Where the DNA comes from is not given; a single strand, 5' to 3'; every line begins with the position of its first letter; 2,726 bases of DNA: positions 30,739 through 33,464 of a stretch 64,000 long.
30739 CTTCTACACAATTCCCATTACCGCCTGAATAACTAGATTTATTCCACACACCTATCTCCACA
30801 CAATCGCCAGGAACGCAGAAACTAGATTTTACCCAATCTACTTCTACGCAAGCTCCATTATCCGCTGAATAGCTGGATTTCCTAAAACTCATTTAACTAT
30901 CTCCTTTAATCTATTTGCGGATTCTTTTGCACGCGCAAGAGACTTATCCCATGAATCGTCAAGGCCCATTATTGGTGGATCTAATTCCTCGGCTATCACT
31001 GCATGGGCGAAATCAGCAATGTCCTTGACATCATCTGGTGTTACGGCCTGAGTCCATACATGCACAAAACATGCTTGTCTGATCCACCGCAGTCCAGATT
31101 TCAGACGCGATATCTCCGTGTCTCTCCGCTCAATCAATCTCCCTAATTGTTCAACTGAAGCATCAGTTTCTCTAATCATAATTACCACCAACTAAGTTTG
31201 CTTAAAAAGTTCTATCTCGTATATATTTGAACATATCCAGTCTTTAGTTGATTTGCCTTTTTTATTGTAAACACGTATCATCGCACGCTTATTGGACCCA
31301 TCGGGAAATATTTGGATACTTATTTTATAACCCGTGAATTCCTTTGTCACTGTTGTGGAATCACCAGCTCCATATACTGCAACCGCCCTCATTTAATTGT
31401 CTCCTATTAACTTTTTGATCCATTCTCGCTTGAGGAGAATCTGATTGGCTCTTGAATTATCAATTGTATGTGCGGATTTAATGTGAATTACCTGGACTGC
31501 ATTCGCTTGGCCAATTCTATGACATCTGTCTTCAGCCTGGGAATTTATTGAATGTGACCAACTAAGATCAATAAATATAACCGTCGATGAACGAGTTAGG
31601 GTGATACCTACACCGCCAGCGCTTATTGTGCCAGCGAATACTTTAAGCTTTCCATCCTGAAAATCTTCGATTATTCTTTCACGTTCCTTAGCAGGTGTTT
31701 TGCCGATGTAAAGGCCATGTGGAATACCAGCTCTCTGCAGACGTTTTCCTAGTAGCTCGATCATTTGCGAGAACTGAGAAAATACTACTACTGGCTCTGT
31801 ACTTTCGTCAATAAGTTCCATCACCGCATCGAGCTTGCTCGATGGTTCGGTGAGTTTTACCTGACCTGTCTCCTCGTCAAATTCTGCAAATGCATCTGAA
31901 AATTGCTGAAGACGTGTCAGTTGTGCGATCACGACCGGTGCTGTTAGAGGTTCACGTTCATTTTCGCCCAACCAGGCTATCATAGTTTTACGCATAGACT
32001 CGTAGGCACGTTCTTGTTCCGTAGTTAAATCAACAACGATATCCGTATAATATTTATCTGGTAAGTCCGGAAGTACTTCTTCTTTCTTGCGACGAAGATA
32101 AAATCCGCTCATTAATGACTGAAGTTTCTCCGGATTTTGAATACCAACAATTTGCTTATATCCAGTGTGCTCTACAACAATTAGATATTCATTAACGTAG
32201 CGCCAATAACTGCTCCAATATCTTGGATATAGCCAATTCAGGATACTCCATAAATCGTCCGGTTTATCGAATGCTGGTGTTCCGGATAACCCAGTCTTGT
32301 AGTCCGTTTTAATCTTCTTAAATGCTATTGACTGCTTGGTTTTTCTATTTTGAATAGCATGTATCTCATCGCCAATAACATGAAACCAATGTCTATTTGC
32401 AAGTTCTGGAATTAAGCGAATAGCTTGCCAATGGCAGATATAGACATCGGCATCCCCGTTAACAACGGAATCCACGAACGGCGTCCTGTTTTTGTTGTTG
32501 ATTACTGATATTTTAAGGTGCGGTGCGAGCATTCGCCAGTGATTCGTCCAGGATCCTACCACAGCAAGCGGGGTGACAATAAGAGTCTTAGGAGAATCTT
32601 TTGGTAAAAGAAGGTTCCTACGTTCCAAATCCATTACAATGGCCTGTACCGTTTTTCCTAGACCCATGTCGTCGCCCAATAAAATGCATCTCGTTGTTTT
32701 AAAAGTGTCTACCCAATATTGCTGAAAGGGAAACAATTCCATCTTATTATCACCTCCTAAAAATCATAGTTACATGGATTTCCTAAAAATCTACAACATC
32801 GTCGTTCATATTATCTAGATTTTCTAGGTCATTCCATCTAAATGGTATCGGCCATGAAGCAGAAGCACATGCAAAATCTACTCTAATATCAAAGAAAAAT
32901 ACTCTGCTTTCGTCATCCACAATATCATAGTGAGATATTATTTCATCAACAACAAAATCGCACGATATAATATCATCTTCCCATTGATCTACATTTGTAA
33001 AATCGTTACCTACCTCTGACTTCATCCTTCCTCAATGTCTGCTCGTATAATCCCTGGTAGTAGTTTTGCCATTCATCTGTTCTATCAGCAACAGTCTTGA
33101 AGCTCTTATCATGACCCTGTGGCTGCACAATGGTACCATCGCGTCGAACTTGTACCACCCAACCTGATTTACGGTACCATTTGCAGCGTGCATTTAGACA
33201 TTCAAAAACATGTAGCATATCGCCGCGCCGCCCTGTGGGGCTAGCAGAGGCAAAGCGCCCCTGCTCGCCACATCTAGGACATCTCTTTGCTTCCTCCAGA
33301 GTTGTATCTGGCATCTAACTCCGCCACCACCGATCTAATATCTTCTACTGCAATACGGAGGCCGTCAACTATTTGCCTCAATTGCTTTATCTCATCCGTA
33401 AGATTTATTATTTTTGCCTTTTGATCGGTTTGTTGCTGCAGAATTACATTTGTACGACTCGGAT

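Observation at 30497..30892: Phage-encoded DUF397 (BldB-like) protein with extra N-terminal partial repeats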

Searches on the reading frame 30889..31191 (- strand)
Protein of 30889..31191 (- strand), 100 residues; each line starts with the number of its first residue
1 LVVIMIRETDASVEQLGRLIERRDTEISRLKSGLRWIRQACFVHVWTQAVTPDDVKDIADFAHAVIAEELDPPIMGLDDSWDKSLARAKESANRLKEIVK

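Call 3: search_protein_families(library=pfam, proteins=[window:30889-31191:-], max_evalue=0.1)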
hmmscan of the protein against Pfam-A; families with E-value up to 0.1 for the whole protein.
window:30889-31191:- (100 aa): 2 families
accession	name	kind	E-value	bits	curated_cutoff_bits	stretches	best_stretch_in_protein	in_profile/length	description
PF20698.3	PIN-TPR-GreABC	-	0.00014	22.5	27.8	1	21-69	66-114/138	PIN domain associated with the TPR-GreAB-C-PIN system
PF21928.1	XLF_CC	-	0.037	14.4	27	1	5-30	16-41/53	XLF protein coiled-coil region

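Call 73: search_protein_families(library=padloc, max_evalue=0.01, proteins=[window:30889-31191:-])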
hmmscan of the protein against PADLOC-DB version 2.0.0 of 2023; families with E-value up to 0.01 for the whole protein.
window:30889-31191:- (100 aa): 0 families

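Call 74: search_protein_families(library=ncbifam, max_evalue=0.01, proteins=[window:30889-31191:-])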
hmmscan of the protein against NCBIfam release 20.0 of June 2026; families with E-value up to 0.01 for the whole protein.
window:30889-31191:- (100 aa): 0 families

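Call 85: find_homologous_proteins(query=window:30889-31191:-, max_evalue=0.001)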
Query window:30889-31191:- (100 aa): 1 proteins with E <= 0.001 among 3 candidates.
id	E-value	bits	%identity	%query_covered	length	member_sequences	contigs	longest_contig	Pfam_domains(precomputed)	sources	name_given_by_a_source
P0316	8.3e-56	204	100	96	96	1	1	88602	-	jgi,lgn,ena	-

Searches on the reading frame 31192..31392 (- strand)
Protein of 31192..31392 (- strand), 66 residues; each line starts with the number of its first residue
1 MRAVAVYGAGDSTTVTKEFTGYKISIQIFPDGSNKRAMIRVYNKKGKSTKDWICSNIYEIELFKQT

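Call 3: search_protein_families(library=pfam, proteins=[window:31192-31392:-], max_evalue=0.1)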
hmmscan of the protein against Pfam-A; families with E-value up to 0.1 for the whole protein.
window:31192-31392:- (66 aa): 0 families

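Call 73: search_protein_families(library=padloc, max_evalue=0.01, proteins=[window:31192-31392:-])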
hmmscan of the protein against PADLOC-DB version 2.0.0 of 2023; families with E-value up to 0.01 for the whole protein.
window:31192-31392:- (66 aa): 0 families

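Call 74: search_protein_families(library=ncbifam, max_evalue=0.01, proteins=[window:31192-31392:-])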
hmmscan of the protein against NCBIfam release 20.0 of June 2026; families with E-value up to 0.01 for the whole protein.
window:31192-31392:- (66 aa): 1 family
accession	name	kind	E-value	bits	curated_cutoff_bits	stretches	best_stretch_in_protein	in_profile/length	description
NF043020.1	T4SS_AnkD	equivalog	0.0096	14.9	500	1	9-63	229-284/426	Dot/Icm T4SS effector AnkD/LegA15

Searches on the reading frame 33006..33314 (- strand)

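Call 56: search_protein_families(library=pfam, max_evalue=0.01, proteins=[window:33006-33314:-])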
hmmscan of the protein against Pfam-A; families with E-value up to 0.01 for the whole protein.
window:33006-33314:- (102 aa): 1 family
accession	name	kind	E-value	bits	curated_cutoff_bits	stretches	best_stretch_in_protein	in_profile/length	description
PF23165.1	zf-C2H2_FBX41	-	0.00014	21.7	24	1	11-23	4-16/30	F-box only protein 41 C2H2 zinc finger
